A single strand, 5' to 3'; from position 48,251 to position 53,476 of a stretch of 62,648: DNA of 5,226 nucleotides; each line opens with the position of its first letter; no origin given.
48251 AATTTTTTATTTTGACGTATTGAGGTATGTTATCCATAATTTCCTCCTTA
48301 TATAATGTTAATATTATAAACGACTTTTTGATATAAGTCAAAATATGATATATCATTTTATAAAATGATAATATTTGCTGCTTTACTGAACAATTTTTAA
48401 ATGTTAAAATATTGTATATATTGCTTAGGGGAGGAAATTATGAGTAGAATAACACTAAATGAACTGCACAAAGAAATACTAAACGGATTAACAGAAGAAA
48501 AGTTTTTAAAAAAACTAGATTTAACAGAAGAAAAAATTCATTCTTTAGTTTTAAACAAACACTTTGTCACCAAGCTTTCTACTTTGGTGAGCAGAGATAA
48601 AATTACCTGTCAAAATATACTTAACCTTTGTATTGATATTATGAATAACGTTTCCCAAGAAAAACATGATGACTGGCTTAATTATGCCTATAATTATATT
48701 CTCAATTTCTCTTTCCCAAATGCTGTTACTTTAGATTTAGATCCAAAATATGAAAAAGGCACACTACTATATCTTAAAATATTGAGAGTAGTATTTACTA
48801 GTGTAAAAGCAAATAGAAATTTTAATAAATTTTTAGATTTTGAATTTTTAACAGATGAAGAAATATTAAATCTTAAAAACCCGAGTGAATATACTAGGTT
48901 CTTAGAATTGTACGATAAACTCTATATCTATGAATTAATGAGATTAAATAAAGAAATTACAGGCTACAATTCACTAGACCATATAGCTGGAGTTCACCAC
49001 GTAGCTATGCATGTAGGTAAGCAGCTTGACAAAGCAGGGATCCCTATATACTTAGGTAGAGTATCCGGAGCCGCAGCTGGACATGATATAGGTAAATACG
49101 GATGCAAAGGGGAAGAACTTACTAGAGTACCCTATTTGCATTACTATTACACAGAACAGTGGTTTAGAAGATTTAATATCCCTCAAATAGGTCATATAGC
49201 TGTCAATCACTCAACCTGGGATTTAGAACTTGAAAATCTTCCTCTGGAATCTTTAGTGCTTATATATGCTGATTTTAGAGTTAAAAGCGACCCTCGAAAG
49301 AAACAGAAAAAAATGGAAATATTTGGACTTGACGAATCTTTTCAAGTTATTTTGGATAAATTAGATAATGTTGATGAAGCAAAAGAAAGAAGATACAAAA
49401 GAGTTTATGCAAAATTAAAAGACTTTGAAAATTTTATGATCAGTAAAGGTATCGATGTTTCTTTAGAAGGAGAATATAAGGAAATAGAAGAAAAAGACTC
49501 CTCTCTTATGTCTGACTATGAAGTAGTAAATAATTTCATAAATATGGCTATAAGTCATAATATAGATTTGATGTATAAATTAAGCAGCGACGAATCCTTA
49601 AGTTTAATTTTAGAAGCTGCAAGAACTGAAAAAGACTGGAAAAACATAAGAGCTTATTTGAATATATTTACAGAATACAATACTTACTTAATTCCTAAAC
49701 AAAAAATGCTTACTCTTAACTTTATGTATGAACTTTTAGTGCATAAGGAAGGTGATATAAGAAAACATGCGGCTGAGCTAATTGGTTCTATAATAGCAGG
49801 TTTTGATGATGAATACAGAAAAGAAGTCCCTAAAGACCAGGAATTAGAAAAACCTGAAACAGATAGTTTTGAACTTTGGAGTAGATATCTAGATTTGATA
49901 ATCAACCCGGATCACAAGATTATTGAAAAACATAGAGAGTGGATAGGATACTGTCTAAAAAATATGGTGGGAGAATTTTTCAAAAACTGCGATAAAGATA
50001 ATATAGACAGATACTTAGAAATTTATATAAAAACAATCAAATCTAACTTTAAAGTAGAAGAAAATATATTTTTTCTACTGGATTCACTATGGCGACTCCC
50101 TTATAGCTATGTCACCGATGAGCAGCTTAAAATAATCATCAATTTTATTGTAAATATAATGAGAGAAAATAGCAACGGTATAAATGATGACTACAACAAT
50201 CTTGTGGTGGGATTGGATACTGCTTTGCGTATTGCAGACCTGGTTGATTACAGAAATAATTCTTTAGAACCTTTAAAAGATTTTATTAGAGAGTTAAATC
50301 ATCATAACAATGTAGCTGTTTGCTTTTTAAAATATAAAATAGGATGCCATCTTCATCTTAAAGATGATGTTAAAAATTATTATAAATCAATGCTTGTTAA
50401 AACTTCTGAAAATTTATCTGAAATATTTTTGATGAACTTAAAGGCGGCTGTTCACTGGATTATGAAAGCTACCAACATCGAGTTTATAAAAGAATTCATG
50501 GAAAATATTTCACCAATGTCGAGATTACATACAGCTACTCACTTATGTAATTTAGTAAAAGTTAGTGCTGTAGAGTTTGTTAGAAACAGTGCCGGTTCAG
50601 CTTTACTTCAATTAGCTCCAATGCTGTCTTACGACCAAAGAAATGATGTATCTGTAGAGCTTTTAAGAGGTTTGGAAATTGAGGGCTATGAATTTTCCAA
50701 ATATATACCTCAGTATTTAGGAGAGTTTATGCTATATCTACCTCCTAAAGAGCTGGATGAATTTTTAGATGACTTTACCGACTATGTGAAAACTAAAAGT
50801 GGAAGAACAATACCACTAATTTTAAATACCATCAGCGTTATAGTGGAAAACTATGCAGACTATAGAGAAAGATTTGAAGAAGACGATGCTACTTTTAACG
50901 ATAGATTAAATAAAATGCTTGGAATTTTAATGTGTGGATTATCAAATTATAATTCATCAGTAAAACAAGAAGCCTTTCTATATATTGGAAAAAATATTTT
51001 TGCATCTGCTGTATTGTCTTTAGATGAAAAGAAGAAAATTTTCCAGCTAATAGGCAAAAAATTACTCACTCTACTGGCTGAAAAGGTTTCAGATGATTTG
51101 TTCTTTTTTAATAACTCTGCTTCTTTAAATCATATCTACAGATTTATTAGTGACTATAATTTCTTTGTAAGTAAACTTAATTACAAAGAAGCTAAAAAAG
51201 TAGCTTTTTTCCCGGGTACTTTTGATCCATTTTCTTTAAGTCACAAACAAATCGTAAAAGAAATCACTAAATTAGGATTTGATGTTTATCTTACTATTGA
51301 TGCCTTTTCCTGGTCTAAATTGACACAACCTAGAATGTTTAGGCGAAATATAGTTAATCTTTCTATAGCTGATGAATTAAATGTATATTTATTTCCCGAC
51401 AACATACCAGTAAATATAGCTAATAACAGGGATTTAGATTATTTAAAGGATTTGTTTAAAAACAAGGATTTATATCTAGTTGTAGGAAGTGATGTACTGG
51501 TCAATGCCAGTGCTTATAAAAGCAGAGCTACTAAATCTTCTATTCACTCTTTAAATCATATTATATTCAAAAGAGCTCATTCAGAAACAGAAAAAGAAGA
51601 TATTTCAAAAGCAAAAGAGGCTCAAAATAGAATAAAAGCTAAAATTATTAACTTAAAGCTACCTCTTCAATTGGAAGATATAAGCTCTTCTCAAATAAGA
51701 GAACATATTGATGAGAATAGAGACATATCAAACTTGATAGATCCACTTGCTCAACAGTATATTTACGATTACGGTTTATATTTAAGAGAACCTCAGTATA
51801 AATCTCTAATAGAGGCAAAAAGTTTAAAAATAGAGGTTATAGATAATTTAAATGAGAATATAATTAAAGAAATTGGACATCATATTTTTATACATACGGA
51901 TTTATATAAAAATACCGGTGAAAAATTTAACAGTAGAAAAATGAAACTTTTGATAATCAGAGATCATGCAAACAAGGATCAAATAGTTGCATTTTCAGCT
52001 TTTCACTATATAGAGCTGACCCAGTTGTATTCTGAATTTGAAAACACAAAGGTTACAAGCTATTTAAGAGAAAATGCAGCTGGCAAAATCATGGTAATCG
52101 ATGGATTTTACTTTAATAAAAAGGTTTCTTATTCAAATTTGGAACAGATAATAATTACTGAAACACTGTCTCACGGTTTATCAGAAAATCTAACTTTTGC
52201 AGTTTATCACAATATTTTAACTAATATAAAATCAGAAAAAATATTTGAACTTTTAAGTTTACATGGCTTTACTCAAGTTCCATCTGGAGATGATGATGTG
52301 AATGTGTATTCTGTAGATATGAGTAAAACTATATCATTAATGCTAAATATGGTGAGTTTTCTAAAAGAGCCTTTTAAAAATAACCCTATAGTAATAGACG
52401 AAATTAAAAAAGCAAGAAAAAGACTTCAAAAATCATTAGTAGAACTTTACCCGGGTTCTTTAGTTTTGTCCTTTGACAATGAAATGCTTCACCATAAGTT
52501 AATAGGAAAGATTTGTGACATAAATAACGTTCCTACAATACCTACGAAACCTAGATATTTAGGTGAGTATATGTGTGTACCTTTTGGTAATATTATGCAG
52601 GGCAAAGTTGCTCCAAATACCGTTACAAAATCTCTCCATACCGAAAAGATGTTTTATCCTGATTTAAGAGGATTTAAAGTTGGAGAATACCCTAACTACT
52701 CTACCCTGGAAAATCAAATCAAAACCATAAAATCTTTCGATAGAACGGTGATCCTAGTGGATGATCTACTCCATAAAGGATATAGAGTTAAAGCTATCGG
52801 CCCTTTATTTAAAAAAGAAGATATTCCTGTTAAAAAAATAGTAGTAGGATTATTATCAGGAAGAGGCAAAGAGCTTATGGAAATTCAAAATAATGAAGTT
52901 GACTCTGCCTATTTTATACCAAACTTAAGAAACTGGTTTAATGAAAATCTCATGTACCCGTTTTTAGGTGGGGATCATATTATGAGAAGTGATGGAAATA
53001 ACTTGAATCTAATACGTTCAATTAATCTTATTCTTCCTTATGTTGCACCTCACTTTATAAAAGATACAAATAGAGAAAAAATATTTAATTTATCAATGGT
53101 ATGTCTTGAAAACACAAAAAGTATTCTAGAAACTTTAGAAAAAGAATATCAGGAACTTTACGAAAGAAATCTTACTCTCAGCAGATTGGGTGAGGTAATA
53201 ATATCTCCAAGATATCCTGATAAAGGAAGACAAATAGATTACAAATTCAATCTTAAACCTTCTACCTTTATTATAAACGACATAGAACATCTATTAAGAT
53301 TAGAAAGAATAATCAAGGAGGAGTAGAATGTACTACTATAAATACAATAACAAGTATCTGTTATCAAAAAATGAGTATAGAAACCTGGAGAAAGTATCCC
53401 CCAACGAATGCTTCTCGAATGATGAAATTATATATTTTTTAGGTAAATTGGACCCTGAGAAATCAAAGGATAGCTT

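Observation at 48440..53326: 1,628-aa HD / HEAT-like / NMNAT-like / PurF-type-PRTase fusion protein with no characterised counterpart known to me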

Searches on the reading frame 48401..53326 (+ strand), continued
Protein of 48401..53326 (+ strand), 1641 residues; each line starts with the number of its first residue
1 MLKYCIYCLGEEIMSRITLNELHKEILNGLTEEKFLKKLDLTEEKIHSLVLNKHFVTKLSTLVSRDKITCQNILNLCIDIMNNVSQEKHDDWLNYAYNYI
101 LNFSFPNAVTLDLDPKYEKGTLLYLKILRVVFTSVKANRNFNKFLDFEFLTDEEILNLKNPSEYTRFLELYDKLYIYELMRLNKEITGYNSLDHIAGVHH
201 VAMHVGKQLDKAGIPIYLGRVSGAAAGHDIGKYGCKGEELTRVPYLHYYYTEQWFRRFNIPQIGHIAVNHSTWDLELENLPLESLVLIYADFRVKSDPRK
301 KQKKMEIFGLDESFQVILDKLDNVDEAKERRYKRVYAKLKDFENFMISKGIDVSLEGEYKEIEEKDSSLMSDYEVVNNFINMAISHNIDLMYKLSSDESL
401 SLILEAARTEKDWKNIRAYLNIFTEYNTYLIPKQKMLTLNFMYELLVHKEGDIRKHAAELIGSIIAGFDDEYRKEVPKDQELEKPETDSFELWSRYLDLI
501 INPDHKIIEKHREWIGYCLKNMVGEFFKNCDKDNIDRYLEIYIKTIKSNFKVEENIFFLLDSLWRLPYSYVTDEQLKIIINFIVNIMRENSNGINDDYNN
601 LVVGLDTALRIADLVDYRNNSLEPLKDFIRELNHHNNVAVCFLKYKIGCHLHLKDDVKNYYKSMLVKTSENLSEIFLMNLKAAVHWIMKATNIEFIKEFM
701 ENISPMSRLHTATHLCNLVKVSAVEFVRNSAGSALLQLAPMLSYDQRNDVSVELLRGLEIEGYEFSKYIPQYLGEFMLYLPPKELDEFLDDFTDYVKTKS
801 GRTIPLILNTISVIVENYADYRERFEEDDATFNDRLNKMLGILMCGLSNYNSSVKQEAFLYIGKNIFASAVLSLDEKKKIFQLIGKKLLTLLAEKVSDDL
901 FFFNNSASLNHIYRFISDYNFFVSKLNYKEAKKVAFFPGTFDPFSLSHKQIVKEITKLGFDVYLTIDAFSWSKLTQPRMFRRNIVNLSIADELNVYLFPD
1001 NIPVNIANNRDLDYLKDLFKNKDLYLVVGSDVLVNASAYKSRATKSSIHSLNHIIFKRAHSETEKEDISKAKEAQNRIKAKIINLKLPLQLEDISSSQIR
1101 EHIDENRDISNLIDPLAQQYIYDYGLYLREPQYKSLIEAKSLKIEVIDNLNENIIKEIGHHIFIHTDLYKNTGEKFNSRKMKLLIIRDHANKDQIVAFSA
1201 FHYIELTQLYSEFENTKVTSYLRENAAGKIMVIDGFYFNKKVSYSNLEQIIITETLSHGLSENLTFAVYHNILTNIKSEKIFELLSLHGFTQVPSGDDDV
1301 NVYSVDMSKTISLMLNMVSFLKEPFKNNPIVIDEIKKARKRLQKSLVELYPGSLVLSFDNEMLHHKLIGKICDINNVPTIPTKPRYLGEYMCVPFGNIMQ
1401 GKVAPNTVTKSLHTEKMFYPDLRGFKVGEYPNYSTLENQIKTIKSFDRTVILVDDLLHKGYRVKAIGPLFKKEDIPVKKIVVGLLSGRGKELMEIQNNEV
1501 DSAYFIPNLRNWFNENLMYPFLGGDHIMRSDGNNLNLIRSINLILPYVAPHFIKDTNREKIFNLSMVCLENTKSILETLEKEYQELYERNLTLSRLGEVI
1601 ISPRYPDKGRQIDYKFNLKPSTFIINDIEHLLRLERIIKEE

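Call 43: search_protein_families(library=padloc, proteins=[window:48440-53326:+], max_evalue=0.01)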
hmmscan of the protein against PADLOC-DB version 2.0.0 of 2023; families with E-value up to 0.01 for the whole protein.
window:48440-53326:+ (1628 aa): 1 family
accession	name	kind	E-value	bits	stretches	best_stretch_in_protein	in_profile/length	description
PDLC03962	ShosT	-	0.0062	14.4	0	1425-1481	161-215/237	-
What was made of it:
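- On Known anti-phage defence systems (PADLOC): The only hit is a weak one (E 0.006) to the PRTase-like ShosT at the PRPP loop (call 43).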

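Call 51: find_encoding_contigs(protein=P0054, flank=6000, max_places=2)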
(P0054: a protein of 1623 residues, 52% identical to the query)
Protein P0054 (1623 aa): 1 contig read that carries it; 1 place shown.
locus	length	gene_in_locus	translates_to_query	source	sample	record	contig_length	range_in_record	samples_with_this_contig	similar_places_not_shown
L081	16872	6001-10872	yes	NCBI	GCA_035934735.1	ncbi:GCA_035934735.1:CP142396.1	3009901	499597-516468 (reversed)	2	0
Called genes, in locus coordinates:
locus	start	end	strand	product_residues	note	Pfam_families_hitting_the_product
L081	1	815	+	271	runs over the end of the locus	PF00456:Transketolase_N, PF13292:DXP_synthase_N, PF00676:E1_dh, PF02775:TPP_enzyme_C (weak)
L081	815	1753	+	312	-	PF02779:Transket_pyr, PF02780:Transketolase_C, PF22613:Transketolase_C_1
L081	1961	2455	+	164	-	PF02559:CarD_TRCF_RID, PF21095:CarD_C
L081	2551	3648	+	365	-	PF27675:YCF81_N, PF01850:PIN, PF01938:TRAM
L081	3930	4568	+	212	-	PF04239:DUF421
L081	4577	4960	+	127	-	PF14276:DUF4363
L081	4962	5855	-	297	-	PF01557:FAA_hydrolase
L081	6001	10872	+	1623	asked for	-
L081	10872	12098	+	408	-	-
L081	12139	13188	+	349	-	PF03358:FMN_red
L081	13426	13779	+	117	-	PF06949:DUF1292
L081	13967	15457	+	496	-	PF00478:IMPDH, PF00571:CBS (faint), PF01070:FMN_dh (weak)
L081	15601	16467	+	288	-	PF08543:Phos_pyr_kin, PF00294:PfkB (faint)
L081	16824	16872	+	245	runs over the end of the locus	PF07501:G5, PF06725:3D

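Call 73: search_dna_similar(query=window:48440-53323:+, collection=plasmids, mode=protein, max_rows=10)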
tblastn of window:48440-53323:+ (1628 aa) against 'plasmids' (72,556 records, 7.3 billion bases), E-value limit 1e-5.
Records with a match: 1; places in all: 1; records where one place covers at least 80% of the query: 1.
Best place of each record, by identity: <60% 1.
By first word of the organism name: Acetoanaerobium 1.
By predicted mobility (MOB-suite, as given by PLSDB): non-mobilizable 1.
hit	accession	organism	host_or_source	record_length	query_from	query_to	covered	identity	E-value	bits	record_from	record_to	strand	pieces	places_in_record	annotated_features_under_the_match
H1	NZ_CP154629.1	Acetoanaerobium noterae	cell culture,Sludge of a digestion ...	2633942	26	1625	98%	40.6%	0e+0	1166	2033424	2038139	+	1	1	none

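Call 74: search_dna_similar(query=window:48440-53323:+, collection=phages, mode=protein, max_rows=10)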
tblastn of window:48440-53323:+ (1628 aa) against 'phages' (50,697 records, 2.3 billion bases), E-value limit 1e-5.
No match.
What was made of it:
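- On Known anti-phage defence systems (PADLOC): There are no phage or plasmid copies (calls 73, 74).
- Closest known: Two-step NAD salvage by NadV. Different: The gene is chromosomal and absent from phages (call 74).
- The gene is chromosomal, with no phage or plasmid copies (calls 73, 74).
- Tried and rejected: Rejected (calls 43, 73, 74).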

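Call 75: get_annotated_region(hit=H1, flank=6000)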
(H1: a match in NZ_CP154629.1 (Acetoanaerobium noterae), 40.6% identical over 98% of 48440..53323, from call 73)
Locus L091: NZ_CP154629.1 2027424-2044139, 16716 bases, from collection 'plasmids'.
description: Acetoanaerobium noterae strain DSL2 plasmid pTPELB2, complete sequence
organism: Acetoanaerobium noterae (NCBI taxid 745369)
taxonomy: Bacteria; Bacillota; Clostridia; Peptostreptococcales; Filifactoraceae; Acetoanaerobium; Acetoanaerobium noterae
host: -; source: cell culture,Sludge of a digestion tower of a wastewater treatment plant; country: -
typing (MOB-suite, as given by PLSDB): non-mobilizable
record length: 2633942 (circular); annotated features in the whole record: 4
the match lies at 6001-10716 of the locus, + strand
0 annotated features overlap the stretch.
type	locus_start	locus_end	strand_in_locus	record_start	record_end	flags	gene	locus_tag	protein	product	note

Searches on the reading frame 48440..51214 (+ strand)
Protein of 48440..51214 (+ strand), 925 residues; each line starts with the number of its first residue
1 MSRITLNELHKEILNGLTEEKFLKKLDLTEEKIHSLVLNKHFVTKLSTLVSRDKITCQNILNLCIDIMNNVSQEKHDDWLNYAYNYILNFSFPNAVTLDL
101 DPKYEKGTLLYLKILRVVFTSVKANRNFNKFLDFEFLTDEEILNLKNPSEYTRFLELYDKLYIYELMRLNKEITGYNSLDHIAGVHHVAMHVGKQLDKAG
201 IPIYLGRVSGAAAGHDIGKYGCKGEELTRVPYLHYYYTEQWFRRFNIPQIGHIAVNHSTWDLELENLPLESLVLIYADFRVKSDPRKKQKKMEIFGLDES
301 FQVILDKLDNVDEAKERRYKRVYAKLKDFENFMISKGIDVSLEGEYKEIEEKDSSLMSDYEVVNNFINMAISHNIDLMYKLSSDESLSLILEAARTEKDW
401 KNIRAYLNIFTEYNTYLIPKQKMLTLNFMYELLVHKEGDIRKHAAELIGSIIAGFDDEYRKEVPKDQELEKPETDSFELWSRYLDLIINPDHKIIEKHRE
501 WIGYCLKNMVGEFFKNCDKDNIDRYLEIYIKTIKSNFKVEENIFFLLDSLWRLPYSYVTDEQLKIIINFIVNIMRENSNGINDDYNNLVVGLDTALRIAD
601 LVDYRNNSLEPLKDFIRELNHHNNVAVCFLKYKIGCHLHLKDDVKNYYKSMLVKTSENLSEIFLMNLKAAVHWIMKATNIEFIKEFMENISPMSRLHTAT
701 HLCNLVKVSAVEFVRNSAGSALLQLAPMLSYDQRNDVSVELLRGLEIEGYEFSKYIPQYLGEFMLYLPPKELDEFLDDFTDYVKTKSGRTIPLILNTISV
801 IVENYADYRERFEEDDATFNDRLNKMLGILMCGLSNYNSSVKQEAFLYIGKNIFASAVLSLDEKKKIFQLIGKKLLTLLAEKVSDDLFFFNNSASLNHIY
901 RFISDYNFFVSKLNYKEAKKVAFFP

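Call 30: predict_structure(alignment_id=A2)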
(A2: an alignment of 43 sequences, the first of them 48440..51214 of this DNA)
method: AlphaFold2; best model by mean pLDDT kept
length: 925 residues; sequences in the alignment: 43
mean_pLDDT: 86.4   pTM: 0.81
mean pLDDT of the five models: 86.4, 85.6, 84.0, 83.0, 81.2
residues with pLDDT >= 90: 473; 70-90: 373; 50-70: 71; < 50: 8
segments of 3 or more residues with pLDDT < 50: 920-925
pLDDT, mean of each block of 10 residues (from residue 1): 76 92 89 89 91 89 92 87 91 77 88 93 87 94 90 95 94 90 96 95 93 92 73 79 88 75 74 92 75 90 75 73 88 93 89 67 86 85 78 78 78 76 91 86 94 74 66 84 93 80 93 92 95 90 91 94 95 84 75 95 94 91 85 95 93 86 80 88 91 89 89 89 95 94 85 88 96 94 86 94 93 92 93 83 87 91 92 81 62 82 86 67 43
secondary structure, 60 per line:
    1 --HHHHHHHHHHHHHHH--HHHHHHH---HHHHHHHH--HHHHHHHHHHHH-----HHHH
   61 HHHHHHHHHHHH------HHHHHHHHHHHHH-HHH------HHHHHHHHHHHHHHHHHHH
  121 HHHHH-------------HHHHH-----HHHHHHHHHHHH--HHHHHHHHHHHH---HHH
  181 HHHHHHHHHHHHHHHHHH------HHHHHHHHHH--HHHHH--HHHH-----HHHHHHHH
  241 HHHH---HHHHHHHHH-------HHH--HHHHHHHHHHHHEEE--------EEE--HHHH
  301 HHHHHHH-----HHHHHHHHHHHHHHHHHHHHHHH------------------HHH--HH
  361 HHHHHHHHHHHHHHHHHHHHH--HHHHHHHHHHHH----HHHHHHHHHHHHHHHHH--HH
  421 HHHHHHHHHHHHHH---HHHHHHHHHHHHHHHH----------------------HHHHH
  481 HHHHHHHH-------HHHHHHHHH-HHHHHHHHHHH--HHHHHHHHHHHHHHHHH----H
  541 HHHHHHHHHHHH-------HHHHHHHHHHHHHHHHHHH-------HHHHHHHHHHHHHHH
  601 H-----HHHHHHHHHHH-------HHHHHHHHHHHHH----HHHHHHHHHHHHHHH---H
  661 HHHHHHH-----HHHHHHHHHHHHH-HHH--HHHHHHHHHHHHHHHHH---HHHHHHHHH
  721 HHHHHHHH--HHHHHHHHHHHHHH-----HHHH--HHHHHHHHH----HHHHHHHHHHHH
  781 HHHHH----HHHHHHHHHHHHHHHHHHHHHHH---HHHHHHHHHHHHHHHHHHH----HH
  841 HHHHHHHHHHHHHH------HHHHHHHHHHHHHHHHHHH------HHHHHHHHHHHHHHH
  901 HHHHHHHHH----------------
elements in order (helices of 4 or more, strands of 3 or more residues): H3-17 H20-26 H30-37 H40-51 H57-72 H79-91 H102-125 H139-143 H149-160 H163-174 H178-198 H205-214 H217-221 H224-227 H233-244 H248-256 H269-280 E281-283 E292-294 H297-307 H313-335 H359-381 H384-395 H400-416 H419-434 H438-453 H476-488 H496-504 H506-516 H519-535 H540-552 H560-578 H586-601 H607-617 H625-637 H642-656 H660-667 H673-685 H692-708 H712-728 H731-744 H750-753 H756-764 H769-785 H790-812 H816-834 H839-854 H861-879 H886-909

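Call 33: fold_search(model_id=the predicted structure, library=pdb)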
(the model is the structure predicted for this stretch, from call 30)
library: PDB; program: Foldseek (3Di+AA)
matches with E <= 10: 1399; with E <= 0.001: 56
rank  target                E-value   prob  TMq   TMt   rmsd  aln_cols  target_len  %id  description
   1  7z8v_D                2.8e-05  1.00  0.17  0.14  28.3      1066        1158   10  CAND1-SCF-SKP2 (SKP1deldel) CAND1 engaged SCF rocked (released 2023-04-19)
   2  4rv1_D                4.2e-05  1.00  0.16  0.27  16.7       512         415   11  Crystal Structure of Engineered Protein. Northeast Structural Genomics Consortium (NESG) Target OR497. (released 2014-12-10)
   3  3now                  4.2e-05  1.00  0.13  0.15  32.0       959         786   12  UNC-45 from Drosophila melanogaster (released 2011-03-16)
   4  7z8t_D                5.7e-05  1.00  0.18  0.16  28.3      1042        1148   12  CAND1-SCF-SKP2 CAND1 engaged SCF rocked (released 2023-04-19)
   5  7z8r_D                9.3e-05  1.00  0.17  0.15  28.0      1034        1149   11  CAND1-CUL1-RBX1 (released 2023-04-19)
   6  6iur_B                1.4e-04  1.00  0.22  0.33  20.9       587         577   14  A phosphatase complex STRN3-PP2Aa (released 2019-12-04)
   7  7oqb_O                1.5e-04  1.00  0.22  0.25  26.1       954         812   11  The U2 part of Saccharomyces cerevisiae spliceosomal pre-A complex (delta BS-A ACT1) (released 2021-08-11)
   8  9b31_A                1.7e-04  1.00  0.18  0.18  26.9       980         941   10  Cryo-EM structure of yeast (Nap1)2-Kap114-H2A-H2B (released 2024-11-27)
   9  7q4o_A                1.9e-04  1.00  0.21  0.22  26.8       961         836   11  Substrate-bound A-like U2 snRNP (released 2022-03-30)
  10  3w3t                  3.0e-04  1.00  0.24  0.22  31.0      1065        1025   10  Crystal structure of Kap121p (released 2013-04-10)
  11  5zwm_1                3.4e-04  1.00  0.22  0.25  28.0       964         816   13  Cryo-EM structure of the yeast pre-B complex at an average resolution of 3.4~4.6 angstrom (tri-snRNP and U2 snRNP Part (released 2018-08-29)
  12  8uwb_D                3.5e-04  1.00  0.21  0.32  18.5       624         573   13  Crystal structure of PP2A PPP2R1A-PPP2CA-PPP2R5E phosphatase. (released 2024-04-17)
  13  5nrl_O                3.5e-04  1.00  0.23  0.25  27.6       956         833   12  Structure of a pre-catalytic spliceosome (released 2017-05-31)
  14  6iur_E                3.8e-04  1.00  0.22  0.32  20.9       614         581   14  A phosphatase complex STRN3-PP2Aa (released 2019-12-04)
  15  6mzf_Z                3.8e-04  1.00  0.17  0.28  25.3       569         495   11  Structural Basis of Tubulin Recruitment and Assembly by Microtubule Polymerases with Tumor Overexpressed Gene (TOG) Do (released 2018-11-28)
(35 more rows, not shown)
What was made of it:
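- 49502..51169 (+): HEAT/ARM-type alpha-solenoid, about 555 aa (aa 355-910). Foldseek hits to CAND1, PP2A-A, karyopherins and designed armadillo proteins (calls 30, 33).
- On HEAT/ARM alpha-solenoid: 56 PDB matches have E<=1e-3, and the 50 listed are dominated by HEAT/ARM proteins (calls 30, 33).
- Checked: HEAT/ARM solenoid: the AlphaFold model of aa 1-925 (pLDDT 86) matches CAND1, the PP2A A-subunit and karyopherins (calls 30, 33).
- HEAT solenoids are typical protein-docking scaffolds (call 33). A long docking solenoid is present (call 33).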
